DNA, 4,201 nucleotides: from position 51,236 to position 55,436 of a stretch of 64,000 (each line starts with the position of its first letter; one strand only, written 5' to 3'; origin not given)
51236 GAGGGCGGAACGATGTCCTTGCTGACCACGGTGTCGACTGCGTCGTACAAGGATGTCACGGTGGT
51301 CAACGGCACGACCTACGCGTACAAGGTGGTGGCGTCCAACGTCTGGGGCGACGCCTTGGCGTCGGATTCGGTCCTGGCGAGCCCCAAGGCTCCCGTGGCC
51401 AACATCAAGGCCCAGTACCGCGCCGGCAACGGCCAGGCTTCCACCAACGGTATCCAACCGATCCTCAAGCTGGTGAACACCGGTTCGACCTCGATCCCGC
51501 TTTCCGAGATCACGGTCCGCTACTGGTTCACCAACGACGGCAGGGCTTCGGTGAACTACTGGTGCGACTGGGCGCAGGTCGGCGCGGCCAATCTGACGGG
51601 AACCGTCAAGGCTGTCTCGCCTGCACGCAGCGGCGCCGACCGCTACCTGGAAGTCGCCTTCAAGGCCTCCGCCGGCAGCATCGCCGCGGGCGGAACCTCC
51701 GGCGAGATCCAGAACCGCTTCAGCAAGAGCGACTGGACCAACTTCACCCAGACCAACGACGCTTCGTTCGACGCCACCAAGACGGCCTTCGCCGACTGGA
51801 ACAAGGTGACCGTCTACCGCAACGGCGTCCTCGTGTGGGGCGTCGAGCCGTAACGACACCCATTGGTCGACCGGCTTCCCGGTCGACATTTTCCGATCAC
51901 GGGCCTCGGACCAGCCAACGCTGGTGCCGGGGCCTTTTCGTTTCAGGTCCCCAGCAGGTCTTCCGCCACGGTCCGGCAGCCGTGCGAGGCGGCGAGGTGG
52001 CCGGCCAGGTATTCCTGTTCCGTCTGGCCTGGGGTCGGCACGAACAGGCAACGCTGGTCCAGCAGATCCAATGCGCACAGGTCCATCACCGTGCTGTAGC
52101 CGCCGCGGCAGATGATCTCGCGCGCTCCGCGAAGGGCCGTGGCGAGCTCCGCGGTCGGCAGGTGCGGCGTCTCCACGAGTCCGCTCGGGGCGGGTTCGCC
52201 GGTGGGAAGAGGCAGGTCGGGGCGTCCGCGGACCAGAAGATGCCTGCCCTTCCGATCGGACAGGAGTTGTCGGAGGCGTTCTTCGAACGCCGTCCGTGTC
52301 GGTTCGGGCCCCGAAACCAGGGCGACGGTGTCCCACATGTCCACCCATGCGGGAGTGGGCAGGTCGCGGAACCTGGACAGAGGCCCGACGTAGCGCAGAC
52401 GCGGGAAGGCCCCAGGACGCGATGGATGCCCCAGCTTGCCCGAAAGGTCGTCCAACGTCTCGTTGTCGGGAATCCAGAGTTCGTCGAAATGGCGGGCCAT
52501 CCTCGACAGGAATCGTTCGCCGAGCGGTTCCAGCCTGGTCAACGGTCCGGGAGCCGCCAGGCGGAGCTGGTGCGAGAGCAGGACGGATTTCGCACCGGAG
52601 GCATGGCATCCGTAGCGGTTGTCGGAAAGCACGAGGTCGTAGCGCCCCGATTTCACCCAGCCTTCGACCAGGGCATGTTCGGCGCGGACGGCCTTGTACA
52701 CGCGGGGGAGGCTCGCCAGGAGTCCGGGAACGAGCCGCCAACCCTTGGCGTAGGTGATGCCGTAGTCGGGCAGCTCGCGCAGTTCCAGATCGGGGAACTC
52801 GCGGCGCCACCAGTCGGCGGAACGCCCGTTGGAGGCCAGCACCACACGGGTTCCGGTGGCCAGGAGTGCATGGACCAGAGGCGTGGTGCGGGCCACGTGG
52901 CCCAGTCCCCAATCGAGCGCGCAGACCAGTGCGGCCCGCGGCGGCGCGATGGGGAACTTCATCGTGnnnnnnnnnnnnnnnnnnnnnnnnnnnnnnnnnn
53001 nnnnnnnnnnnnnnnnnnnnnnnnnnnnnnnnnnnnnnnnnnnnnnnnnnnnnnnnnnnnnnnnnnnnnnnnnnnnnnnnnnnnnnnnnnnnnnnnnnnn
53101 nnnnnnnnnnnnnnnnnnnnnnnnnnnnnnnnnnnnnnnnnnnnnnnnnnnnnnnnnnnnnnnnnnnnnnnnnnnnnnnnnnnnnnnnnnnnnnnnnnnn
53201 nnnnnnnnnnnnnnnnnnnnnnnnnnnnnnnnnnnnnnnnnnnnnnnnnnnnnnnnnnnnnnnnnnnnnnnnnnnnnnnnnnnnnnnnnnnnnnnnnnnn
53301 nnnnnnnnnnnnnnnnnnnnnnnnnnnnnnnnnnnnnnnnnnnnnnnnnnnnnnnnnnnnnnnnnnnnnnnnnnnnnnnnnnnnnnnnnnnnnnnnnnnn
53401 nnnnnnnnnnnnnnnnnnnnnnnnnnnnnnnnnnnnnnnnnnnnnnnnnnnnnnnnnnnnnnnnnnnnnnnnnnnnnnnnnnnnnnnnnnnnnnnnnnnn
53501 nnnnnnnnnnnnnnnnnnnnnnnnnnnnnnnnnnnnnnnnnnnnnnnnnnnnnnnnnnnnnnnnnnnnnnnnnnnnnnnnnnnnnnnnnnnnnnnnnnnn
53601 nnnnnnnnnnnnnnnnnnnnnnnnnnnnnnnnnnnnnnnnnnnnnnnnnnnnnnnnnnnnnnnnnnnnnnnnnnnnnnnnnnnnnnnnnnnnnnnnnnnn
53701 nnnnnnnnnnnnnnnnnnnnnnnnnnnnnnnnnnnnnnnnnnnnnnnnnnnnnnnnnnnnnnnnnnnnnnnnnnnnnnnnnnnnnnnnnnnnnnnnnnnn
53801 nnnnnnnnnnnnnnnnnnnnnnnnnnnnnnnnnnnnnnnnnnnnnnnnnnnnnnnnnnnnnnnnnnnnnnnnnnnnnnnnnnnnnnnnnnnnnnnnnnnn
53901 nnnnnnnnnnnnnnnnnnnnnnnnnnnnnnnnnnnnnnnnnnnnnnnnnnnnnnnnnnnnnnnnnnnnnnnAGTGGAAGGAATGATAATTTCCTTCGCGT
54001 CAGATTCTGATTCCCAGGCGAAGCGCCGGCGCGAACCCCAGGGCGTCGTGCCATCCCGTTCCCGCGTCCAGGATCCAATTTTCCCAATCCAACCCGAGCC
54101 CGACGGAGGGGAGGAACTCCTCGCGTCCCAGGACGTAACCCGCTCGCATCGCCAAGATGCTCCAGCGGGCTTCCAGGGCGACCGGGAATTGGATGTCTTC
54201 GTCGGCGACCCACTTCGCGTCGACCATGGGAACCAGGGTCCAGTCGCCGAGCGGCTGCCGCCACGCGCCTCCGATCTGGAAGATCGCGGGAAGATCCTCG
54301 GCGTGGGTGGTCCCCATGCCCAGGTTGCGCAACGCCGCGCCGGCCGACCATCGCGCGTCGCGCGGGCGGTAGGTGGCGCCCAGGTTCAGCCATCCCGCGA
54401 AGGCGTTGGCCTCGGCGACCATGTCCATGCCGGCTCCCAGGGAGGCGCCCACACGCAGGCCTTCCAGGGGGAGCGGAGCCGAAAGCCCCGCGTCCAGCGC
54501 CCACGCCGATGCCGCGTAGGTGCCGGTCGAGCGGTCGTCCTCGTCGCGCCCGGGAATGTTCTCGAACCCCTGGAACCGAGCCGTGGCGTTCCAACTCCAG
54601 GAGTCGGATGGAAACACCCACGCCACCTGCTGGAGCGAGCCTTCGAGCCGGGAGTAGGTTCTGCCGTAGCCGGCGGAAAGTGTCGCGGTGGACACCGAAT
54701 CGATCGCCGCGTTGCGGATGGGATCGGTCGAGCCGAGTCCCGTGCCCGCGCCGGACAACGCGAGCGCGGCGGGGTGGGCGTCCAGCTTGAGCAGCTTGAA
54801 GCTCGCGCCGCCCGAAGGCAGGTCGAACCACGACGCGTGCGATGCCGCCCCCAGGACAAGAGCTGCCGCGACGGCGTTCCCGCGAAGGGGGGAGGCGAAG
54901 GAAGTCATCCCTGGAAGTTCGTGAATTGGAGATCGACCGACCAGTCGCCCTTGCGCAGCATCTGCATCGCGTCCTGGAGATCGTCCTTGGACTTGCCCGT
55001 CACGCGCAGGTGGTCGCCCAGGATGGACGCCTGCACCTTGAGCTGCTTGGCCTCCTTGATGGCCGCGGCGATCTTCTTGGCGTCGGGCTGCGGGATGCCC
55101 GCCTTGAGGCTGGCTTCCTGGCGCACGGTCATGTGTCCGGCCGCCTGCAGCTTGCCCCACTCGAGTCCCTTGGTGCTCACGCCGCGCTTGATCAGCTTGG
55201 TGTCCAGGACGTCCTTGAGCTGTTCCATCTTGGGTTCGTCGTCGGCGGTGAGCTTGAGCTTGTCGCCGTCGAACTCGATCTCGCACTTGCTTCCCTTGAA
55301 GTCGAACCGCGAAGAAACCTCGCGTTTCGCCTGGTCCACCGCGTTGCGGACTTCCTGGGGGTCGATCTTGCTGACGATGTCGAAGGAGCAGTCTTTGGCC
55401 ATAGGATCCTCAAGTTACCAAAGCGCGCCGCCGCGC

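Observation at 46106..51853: Gingipain-like C25 cysteine peptidase fused to eleven FN3 modules and two cellulose-type CBM3 modules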

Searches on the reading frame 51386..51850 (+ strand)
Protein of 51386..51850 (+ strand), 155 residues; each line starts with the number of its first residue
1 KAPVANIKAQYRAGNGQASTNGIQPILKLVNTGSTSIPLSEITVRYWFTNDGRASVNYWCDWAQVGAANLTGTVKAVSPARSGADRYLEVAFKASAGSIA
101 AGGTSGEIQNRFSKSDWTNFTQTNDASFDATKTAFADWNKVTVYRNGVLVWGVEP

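Call 15: search_solved_structures(query=window:51386-51850:+, max_evalue=0.001, show_alignments=2)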
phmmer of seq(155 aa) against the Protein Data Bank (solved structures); distinct sequences matched with E-value up to 0.001: 19.
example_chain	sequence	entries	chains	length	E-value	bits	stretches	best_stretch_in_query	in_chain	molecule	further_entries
3zqw_A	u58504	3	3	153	8.4e-45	156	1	6-155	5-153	CELLULOSOMAL SCAFFOLDIN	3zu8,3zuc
6d5b_A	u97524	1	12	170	7e-41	143.2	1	6-155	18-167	glycoside hydrolase WP_045175321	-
4jo5_A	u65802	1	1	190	6.9e-35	123.8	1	5-155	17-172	Cellulosome anchoring protein cohesin region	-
2l8a_A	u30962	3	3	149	1.4e-34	122.8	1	5-155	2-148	Endoglucanase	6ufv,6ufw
1nbc_A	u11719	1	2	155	1.6e-34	122.6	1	6-155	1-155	CELLULOSOMAL SCAFFOLDING PROTEIN A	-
6xx1_C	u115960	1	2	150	3e-33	118.5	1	7-155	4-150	Cellulose binding domain-containing protein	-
6xx1_A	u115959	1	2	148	4.6e-33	117.9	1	7-155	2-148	Cellulose binding domain-containing protein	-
4b9f_A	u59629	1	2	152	6.3e-33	117.4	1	6-152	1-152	CELLULOSOMAL-SCAFFOLDING PROTEIN A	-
4b97_A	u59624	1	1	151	9e-33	116.9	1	6-155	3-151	CELLULOSE BINDING DOMAIN-CONTAINING PROTEIN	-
6sl4_A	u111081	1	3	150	5e-32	114.5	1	7-155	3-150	Type 3a cellulose-binding domain protein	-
1g43_A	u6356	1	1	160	1.6e-31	112.8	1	7-155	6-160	SCAFFOLDING PROTEIN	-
3zqx_A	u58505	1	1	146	7.2e-28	101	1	6-155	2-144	CELLULOSE 1,4-BETA-CELLOBIOSIDASE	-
4b9p_A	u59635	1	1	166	3.6e-27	98.7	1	18-155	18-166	TYPE 3A CELLULOSE-BINDING DOMAIN PROTEIN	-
2wnx_A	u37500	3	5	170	5.8e-27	98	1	5-154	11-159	GLYCOSIDE HYDROLASE, FAMILY 9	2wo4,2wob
4c8x_A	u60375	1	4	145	3.2e-26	95.6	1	6-155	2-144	CELLULOSE 1,4-BETA-CELLOBIOSIDASE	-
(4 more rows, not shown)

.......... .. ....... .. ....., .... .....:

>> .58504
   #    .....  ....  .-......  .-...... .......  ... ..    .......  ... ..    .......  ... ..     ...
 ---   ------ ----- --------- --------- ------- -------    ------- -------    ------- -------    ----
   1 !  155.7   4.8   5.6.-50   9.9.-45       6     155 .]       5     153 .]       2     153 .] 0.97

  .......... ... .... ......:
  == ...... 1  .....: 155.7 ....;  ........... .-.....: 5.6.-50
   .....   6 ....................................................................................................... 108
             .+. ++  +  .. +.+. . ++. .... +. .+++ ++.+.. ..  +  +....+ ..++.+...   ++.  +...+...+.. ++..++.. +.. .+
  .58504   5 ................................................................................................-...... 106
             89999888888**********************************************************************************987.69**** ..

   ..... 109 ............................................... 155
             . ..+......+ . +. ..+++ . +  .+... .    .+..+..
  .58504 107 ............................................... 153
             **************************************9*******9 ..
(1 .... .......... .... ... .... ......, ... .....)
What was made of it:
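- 51395..51850 (+): CBM3 module 2 (aa 1764-1915), C-terminal end of the protein. PDB hits 3zqw (E=8.4e-45), 6d5b, 4jo5 and 1nbc (call 15).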

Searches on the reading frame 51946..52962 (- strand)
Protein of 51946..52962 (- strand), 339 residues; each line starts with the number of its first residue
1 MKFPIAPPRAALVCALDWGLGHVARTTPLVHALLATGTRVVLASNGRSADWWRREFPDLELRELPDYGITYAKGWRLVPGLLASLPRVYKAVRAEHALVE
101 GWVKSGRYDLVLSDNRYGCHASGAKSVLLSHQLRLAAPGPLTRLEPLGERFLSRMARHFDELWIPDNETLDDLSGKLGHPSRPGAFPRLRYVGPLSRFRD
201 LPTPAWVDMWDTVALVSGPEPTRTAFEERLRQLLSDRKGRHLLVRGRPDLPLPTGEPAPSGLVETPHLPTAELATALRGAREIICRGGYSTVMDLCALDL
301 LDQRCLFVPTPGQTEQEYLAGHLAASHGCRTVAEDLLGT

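Call 36: search_protein_families(library=pfam, proteins=[window:51946-52962:-], max_evalue=0.001)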
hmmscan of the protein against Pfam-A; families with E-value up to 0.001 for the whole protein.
window:51946-52962:- (339 aa): 0 families

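Call 61: search_protein_families(library=ncbifam, proteins=[window:51946-52962:-], max_evalue=0.01)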
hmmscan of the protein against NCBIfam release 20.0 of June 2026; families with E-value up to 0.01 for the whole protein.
window:51946-52962:- (339 aa): 2 families
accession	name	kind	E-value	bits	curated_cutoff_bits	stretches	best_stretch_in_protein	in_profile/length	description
TIGR00661.1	MJ1255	subfamily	0.00056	19.3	195.9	0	263-323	231-288/321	MJ1255/VC2487 family glycosyltransferase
TIGR01133.1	murG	equivalog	0.0059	15.6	250.25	1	268-335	244-309/353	undecaprenyldiphospho-muramoylpentapeptide beta-N-acetylglucosaminyltransferase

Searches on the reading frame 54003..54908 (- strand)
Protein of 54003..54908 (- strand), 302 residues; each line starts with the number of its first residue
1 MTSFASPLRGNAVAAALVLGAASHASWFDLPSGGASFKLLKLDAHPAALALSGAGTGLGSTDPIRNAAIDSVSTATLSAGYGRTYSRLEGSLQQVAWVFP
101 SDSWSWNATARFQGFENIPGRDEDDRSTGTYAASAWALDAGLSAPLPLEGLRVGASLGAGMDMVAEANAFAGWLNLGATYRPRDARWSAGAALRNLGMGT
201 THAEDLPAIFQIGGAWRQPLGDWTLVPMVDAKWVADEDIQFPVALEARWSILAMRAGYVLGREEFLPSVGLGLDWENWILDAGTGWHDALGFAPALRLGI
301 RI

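Call 62: search_solved_structures(query=window:54003-54908:-, max_evalue=1)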
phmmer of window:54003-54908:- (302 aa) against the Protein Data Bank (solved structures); distinct sequences matched with E-value up to 1: 0.

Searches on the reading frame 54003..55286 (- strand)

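Call 36: search_protein_families(library=pfam, proteins=[window:54003-55286:-], max_evalue=0.001)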
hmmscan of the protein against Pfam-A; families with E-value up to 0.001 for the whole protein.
window:54003-55286:- (428 aa): 0 families

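Call 61: search_protein_families(library=ncbifam, proteins=[window:54003-55286:-], max_evalue=0.01)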
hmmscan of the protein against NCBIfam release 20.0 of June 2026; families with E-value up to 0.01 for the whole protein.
window:54003-55286:- (428 aa): 2 families
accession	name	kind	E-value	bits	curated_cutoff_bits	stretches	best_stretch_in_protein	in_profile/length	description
NF033711.1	T9SS_PorQ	equivalog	4.6e-13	48.9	220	1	158-327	21-192/335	type IX secretion system protein PorQ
NF033709.1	PorV_fam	subfamily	5e-09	36.2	90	1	161-345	4-207/326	PorV/PorQ family protein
